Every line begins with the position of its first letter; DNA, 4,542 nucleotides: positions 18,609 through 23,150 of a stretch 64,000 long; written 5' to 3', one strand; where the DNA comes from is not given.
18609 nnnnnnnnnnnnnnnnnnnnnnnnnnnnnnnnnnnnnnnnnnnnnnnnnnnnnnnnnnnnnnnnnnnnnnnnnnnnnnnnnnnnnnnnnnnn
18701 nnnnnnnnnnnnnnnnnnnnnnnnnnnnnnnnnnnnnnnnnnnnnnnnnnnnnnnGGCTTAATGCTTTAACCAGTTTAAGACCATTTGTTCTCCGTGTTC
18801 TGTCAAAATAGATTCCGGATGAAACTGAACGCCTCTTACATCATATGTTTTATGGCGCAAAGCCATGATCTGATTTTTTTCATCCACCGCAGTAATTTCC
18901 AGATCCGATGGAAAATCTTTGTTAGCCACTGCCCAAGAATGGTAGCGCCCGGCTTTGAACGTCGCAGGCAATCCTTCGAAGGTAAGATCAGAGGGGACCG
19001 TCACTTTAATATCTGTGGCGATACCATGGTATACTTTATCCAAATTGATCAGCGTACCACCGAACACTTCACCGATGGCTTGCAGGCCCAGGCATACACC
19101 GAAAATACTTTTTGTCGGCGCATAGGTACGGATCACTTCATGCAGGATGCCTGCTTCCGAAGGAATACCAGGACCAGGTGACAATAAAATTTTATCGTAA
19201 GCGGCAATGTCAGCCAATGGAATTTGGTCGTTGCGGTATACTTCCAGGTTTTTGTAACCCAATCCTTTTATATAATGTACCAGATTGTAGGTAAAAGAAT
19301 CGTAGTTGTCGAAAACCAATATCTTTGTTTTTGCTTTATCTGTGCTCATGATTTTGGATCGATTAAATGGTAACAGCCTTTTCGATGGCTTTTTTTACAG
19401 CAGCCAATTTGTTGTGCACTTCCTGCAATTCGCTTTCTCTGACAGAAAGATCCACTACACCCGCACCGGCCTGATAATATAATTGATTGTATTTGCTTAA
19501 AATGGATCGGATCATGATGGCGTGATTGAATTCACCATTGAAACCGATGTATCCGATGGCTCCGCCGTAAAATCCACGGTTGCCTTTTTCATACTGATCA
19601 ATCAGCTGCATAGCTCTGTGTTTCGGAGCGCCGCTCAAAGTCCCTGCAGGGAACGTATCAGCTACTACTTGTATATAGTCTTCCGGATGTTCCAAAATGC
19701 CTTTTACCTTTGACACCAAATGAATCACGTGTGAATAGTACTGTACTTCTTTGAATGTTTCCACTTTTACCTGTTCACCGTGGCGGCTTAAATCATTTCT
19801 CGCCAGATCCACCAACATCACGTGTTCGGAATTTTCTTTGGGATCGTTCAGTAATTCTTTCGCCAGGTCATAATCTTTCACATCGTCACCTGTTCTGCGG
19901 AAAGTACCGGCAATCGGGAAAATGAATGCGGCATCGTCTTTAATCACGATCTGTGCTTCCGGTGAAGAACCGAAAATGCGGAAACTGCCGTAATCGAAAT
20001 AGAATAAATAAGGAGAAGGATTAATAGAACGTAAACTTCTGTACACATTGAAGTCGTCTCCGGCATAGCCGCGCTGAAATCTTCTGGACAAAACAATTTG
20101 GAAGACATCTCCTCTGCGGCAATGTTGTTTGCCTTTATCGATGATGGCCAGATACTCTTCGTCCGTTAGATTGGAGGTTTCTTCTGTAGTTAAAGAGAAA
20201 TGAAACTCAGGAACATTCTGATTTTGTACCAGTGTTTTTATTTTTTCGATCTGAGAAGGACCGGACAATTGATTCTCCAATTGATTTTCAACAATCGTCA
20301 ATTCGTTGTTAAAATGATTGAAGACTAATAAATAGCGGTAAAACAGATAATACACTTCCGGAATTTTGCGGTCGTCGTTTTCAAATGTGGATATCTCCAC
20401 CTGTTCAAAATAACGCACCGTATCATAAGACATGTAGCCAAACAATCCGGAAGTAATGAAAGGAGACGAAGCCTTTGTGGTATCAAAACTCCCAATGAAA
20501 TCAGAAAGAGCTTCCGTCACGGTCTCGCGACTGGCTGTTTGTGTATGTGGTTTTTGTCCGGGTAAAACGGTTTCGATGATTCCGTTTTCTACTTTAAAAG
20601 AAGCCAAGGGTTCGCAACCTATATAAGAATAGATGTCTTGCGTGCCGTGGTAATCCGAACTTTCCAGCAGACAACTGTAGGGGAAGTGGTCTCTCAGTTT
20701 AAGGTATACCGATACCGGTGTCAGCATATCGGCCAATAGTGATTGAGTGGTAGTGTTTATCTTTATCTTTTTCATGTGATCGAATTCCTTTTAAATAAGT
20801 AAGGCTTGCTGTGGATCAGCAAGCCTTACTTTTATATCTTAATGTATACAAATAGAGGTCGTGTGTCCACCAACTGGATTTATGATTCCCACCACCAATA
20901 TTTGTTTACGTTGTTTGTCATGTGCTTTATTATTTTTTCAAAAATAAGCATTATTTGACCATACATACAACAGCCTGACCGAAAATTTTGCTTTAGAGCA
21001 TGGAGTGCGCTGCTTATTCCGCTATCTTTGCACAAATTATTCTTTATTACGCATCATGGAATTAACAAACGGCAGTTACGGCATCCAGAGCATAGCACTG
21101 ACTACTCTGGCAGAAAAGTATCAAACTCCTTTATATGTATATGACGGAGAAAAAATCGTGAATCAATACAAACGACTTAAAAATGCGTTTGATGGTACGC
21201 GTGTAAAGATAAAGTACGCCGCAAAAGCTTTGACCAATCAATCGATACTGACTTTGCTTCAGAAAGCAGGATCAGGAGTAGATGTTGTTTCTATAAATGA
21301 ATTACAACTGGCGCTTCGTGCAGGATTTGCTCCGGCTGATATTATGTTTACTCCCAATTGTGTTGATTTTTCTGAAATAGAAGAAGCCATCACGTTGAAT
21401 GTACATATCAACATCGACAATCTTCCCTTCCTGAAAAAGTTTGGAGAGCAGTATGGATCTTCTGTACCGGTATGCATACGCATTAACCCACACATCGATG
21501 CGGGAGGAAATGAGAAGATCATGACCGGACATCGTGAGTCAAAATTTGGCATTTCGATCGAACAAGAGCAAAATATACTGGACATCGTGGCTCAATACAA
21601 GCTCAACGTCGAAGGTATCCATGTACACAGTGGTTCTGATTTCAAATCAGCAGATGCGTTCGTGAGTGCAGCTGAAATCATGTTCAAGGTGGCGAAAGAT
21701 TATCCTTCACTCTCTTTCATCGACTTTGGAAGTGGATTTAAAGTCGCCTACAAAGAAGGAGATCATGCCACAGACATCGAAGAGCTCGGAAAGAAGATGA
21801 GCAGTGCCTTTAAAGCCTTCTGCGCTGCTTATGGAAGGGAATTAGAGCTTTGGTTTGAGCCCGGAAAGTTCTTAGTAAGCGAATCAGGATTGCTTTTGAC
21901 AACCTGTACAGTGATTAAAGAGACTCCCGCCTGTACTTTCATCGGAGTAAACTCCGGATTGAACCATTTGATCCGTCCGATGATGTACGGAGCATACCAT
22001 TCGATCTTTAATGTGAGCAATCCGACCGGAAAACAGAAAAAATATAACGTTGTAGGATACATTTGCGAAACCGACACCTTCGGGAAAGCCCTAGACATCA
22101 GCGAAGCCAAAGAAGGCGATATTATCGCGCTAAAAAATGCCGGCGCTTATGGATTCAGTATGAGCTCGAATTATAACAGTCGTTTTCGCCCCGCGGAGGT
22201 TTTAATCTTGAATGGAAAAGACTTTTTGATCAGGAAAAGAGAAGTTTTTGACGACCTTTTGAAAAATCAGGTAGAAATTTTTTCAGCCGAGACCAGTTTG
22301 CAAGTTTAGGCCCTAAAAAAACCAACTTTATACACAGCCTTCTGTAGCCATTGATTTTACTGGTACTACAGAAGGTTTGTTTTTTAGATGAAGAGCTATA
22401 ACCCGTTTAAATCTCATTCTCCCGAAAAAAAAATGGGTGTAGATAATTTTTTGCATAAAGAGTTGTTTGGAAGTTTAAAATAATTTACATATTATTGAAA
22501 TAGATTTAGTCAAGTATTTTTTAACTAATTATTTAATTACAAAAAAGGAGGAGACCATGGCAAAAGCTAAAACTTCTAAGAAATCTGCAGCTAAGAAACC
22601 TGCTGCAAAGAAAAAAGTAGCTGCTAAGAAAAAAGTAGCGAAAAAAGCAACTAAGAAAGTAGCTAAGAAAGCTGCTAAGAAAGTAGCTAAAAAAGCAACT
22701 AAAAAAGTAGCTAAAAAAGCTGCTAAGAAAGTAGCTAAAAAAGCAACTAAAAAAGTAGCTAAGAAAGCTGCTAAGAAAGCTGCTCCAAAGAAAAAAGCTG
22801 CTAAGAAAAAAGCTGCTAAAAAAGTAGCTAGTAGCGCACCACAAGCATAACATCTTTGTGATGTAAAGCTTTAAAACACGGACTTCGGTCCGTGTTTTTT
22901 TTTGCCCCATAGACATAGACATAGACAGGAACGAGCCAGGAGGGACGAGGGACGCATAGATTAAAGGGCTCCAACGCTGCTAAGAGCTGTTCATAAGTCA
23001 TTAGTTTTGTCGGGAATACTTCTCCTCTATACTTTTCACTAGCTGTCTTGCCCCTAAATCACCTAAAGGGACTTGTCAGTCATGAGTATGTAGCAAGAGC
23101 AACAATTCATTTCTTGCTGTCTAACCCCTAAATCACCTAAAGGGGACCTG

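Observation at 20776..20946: Trp leader peptide (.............) plus hairpin upstream of trpE: candidate ribosome-mediated attenuator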

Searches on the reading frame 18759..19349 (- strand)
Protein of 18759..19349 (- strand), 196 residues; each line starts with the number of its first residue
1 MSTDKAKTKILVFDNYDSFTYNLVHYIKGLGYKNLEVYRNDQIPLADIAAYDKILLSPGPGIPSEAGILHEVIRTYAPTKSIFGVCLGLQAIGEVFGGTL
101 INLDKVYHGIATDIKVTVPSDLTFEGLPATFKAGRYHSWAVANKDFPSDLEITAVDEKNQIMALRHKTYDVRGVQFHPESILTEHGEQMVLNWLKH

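Call 7: search_protein_families(library=pfam, proteins=[window:18759-19349:-])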
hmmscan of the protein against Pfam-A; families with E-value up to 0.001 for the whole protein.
window:18759-19349:- (196 aa): 2 families
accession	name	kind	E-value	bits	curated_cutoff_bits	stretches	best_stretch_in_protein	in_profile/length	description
PF00117.34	GATase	-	4.8e-47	160.5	22.8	1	11-194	1-187/190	Glutamine amidotransferase class-I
PF07722.19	Peptidase_C26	-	7.2e-09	36.2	20.5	1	78-179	104-219/219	Peptidase C26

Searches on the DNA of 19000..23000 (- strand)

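Call 4: search_rna_families(source=window, start=19000, end=23000, threshold=evalue, max_evalue=10, show_alignments=3)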
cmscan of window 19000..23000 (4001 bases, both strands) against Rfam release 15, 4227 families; matches with E-value up to 10: 6.
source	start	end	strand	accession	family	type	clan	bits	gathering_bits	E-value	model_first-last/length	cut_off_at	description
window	20818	20944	-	RF01692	Bacteroid-trp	Cis-reg; leader;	-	53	49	9.6e-05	1-131/131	no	Bacteroidete tryptophan peptide leader RNA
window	22816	22907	+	RF00558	L20_leader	Cis-reg; leader;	-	24.3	58.7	0.12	1-127/127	no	Ribosomal protein L20 leader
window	22328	22384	-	RF03996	mir-3012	Gene; miRNA;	-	22.5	90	0.85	1-68/68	no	mir-3012 microRNA precursor family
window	22326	22392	-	RF01252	snR5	Gene; snRNA; snoRNA; HACA-box;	CL00038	18.2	45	6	1-196/196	no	Small nucleolar RNA snR5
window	20791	20969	-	RF02079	STnc180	Gene; sRNA;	-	15.8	50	8.8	1-208/208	no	Enterobacterial sRNA STnc180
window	20794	20834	+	RF04133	MIR2646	Gene; miRNA;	-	15.5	245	4.7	1-256/256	no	MIR2646 microRNA precursor family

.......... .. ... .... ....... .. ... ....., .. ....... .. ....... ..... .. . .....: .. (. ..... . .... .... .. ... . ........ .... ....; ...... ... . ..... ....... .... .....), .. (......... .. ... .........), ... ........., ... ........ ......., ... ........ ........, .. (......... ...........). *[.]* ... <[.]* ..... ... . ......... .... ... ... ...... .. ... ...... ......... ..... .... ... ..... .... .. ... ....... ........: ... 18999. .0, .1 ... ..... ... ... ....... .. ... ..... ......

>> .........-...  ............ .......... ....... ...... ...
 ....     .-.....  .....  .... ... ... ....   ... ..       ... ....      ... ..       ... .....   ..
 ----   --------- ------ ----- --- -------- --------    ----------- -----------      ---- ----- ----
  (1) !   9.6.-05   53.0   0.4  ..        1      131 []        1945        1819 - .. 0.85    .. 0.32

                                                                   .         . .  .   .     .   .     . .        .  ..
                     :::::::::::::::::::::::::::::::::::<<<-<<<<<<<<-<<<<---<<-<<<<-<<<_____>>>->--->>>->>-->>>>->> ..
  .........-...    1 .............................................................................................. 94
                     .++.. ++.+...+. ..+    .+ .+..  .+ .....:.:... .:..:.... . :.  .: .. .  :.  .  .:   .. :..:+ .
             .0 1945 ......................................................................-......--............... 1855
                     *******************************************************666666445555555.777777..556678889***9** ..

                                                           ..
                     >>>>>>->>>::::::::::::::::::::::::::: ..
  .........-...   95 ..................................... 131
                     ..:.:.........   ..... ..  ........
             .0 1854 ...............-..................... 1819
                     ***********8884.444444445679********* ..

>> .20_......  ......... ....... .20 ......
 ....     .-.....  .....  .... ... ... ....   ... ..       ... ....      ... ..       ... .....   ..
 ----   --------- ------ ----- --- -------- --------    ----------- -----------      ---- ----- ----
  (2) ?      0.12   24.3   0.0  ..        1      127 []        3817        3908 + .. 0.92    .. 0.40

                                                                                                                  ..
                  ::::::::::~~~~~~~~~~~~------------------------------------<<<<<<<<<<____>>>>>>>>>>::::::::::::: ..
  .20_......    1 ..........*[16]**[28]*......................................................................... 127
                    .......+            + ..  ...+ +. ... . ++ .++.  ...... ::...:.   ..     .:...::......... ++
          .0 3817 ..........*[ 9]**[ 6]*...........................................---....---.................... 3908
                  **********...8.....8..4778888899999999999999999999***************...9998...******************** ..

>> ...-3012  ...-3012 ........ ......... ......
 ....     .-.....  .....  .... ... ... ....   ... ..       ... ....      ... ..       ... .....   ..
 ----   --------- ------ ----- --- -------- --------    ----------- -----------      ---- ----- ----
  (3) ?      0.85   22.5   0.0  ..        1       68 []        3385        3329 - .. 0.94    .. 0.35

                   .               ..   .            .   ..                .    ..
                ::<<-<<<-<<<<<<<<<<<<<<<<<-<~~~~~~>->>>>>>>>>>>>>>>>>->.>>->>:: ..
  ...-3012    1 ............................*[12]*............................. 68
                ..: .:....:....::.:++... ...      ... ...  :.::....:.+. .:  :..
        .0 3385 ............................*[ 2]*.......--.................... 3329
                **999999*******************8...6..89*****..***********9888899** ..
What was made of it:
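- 20844..20909 (-): Hairpin P1 (regions 1:2). The 5' arm is codons 5-11 including WWW; the 3' arm is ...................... This is the Rfam consensus hairpin and would act as the anti-antiterminator. Matches the Rfam structure line (call 4).
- On Rfam RF01692 Bacteroid-trp: It agrees with the Rfam structure line, with several non-canonical positions (call 4).
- On Rfam RF00513 Trp_leader (proteobacterial): It was not among the matches at E<=10 in the 4-kb scan against all 4227 Rfam families (call 4).
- Closest known: Escherichia coli trpL attenuator / Rfam RF00513 Trp_leader. Different: There is no detectable sequence or structure homology: Trp_leader was not among matches even at E<=10 (call 4).
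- No T-box, TRAP-site or riboswitch family matched even at E<=10 (call 4).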

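Call 51: search_rna_families(sources=[L002, L004, L009, L014, L016, L019, L025, L026, L031, L032, L035, L038, L043, L053, L061, L069, L081, L082], threshold=gathering)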
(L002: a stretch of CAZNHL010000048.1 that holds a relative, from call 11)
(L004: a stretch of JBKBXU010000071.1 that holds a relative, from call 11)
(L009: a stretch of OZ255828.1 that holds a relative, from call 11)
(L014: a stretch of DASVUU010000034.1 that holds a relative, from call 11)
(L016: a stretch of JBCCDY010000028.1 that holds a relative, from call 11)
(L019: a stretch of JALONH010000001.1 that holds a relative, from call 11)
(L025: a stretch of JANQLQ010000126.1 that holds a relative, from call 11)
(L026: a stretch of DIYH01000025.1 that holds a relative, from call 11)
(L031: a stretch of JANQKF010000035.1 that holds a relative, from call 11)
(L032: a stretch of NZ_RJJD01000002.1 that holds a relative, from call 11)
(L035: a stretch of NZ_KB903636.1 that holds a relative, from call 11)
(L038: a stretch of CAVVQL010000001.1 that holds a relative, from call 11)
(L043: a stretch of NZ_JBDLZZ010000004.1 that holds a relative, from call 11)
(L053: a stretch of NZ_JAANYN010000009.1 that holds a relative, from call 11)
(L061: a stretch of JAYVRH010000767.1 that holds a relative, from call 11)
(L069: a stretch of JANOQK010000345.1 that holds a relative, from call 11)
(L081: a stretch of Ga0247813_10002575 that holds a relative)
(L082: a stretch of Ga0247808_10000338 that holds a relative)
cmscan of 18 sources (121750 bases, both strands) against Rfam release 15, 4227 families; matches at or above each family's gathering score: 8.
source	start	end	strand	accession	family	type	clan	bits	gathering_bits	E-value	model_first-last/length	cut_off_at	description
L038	1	900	+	RF02541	LSU_rRNA_bacteria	Gene; rRNA;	CL00112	921.6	50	0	2003-2925/2925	5'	Bacterial large subunit ribosomal RNA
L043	2321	2446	+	RF01692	Bacteroid-trp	Cis-reg; leader;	-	79.1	49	4.7e-08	1-131/131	no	Bacteroidete tryptophan peptide leader RNA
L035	328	454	+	RF01692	Bacteroid-trp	Cis-reg; leader;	-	65.5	49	1.4e-05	1-131/131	no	Bacteroidete tryptophan peptide leader RNA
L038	1061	1171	+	RF00001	5S_rRNA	Gene; rRNA;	CL00113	58.6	38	1.9e-09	1-120/120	no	5S ribosomal RNA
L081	9045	9172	-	RF01692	Bacteroid-trp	Cis-reg; leader;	-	55.5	49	0.001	1-131/131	no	Bacteroidete tryptophan peptide leader RNA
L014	2268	2396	+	RF01692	Bacteroid-trp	Cis-reg; leader;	-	54.1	49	0.0018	1-131/131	no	Bacteroidete tryptophan peptide leader RNA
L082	6826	6952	+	RF01692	Bacteroid-trp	Cis-reg; leader;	-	50.5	49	0.0083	1-131/131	no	Bacteroidete tryptophan peptide leader RNA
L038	2163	2252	+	RF00005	tRNA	Gene; tRNA;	CL00001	36.6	29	0.0009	1-71/71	no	tRNA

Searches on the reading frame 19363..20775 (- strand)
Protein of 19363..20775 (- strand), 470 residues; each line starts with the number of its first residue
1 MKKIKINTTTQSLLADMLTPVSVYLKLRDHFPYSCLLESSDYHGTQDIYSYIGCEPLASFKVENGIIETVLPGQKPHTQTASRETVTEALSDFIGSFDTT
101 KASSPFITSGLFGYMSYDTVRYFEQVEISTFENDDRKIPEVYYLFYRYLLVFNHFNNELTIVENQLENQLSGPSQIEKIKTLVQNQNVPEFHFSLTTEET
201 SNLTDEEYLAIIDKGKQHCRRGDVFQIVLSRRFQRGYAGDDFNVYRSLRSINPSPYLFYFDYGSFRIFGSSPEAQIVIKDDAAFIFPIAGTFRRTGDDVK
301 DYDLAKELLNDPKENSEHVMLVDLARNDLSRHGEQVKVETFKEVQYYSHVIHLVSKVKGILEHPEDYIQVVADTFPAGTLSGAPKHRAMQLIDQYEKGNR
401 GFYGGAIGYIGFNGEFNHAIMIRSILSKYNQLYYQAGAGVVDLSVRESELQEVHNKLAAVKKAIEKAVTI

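Call 7: search_protein_families(library=pfam, proteins=[window:19363-20775:-])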
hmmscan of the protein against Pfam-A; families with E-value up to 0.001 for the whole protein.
window:19363-20775:- (470 aa): 2 families
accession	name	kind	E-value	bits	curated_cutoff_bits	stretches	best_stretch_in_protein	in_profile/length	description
PF00425.24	Chorismate_bind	-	4.1e-77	259.6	27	1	205-456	2-257/257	chorismate binding enzyme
PF04715.19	Anth_synt_I_N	-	4.5e-36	124.6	23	1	16-161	1-140/140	Anthranilate synthase component I, N terminal region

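Call 11: find_related_loci(query=window:19363-20775:-, collection=genome_contigs, flank=2500)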
Query window:19363-20775:- (470 aa) in genome_contigs; peptide patterns used: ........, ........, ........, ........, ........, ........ (x = any residue, [..] = any of these).
600 stretches matched a pattern (row limit reached: there are more); 572 encode a relative of the query (tblastn E <= 1e-3); the best 80 are kept; 80 distinct loci.
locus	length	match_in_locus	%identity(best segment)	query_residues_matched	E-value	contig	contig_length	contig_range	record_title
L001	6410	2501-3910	95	1-470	0e+0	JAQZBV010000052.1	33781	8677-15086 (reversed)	MAG: Cytophagaceae bacterium isolate C_No_T20_C_bin.142 scaffold_1712, whole genome shotgun sequence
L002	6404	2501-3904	69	3-470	0e+0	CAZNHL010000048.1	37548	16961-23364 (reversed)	MAG TPA_asm: uncultured Bifidobacteriaceae bacterium isolate SRP344714_co2_386 genome assembly, contig: NODE_2627_length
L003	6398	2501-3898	62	6-470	0e+0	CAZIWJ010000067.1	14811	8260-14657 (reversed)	MAG TPA_asm: uncultured Roseivirgaceae bacterium isolate binchicken_co8_373 genome assembly, contig: NODE_7254_length_14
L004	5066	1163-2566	62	1-470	0e+0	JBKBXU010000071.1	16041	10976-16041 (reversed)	MAG: Cytophagaceae bacterium isolate 21H_023.bin.6 NODE_2939_length_16041_cov_1.914573, whole genome shotgun sequence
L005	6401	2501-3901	60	1-467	0e+0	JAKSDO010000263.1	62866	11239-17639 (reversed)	MAG: Cytophagales bacterium isolate MAG.91 k141_3887890, whole genome shotgun sequence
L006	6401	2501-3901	61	1-470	0e+0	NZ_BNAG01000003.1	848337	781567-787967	Roseivirga thermotolerans strain CGMCC 1.15111 sequence03, whole genome shotgun sequence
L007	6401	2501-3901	60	1-467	0e+0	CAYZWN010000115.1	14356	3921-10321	MAG TPA_asm: uncultured Roseivirgaceae bacterium isolate SRP072547_co1_400 genome assembly, contig: NODE_7409_length_143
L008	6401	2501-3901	61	1-467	0e+0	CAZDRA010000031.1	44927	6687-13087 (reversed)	MAG TPA_asm: uncultured Roseivirgaceae bacterium isolate SRP128015_co3_50 genome assembly, contig: NODE_566_length_44927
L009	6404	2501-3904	61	1-470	0e+0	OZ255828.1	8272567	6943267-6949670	MAG: Roseivirga sp. isolate 82bbba50-35e8-435f-88ae-ae73c2a65eae genome assembly, chromosome: 1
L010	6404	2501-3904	61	1-470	0e+0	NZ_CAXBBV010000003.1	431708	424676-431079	MAG: uncultured Roseivirga sp. isolate ERR2762132_concoct_125 ERZ3422167.31, whole genome shotgun sequence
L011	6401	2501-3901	60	1-470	0e+0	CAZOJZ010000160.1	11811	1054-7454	MAG TPA_asm: uncultured Roseivirgaceae bacterium isolate binchicken_co244_135 genome assembly, contig: k141_669284, whol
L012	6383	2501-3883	61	11-468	0e+0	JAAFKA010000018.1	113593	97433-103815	MAG: Cytophagales bacterium isolate bin6.concoct.b1b2b5.025 WN_Cytophagales_1_scaffold_18, whole genome shotgun sequence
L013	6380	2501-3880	61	8-467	0e+0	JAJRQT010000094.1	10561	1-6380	MAG: Bacteroidetes bacterium isolate Dive100_bin10.8 k141_552207, whole genome shotgun sequence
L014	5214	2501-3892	61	1-467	0e+0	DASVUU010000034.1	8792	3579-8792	MAG TPA_asm: Cytophagaceae bacterium isolate SMAG_U3325 k141_337446, whole genome shotgun sequence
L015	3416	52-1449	59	1-470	0e+0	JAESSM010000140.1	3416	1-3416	MAG: Bacteroidia bacterium isolate NORP286 MHASMcontig_216080, whole genome shotgun sequence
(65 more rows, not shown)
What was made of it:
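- On Rfam RF01692 Bacteroid-trp: The best TrpE relatives are a Cytophagaceae MAG (95% aa), Cytophaga aurantiaca (65%), Roseivirga and Flavobacterium (call 11).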

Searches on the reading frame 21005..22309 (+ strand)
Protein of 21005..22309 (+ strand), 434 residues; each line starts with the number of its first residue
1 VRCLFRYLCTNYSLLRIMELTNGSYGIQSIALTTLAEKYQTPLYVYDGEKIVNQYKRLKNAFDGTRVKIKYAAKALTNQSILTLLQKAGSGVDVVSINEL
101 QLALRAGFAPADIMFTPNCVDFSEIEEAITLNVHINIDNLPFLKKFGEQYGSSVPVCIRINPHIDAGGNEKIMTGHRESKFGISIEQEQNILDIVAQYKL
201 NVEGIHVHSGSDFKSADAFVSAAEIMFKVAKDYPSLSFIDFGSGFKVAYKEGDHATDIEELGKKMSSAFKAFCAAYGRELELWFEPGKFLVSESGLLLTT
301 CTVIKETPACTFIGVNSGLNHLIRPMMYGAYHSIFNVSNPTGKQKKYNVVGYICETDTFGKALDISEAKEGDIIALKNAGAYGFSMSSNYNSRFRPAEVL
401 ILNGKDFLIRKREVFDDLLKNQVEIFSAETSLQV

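Call 7: search_protein_families(library=pfam, proteins=[window:21005-22309:+])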
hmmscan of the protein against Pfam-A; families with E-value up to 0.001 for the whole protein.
window:21005-22309:+ (434 aa): 2 families
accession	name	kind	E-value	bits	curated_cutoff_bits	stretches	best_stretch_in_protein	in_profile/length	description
PF02784.22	Orn_Arg_deC_N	-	3e-49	168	23.4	1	50-292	3-247/247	Pyridoxal-dependent decarboxylase, pyridoxal binding domain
PF00278.28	Orn_DAP_Arg_deC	-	4.5e-18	65.7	23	1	44-380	2-95/95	Pyridoxal-dependent decarboxylase, C-terminal sheet domain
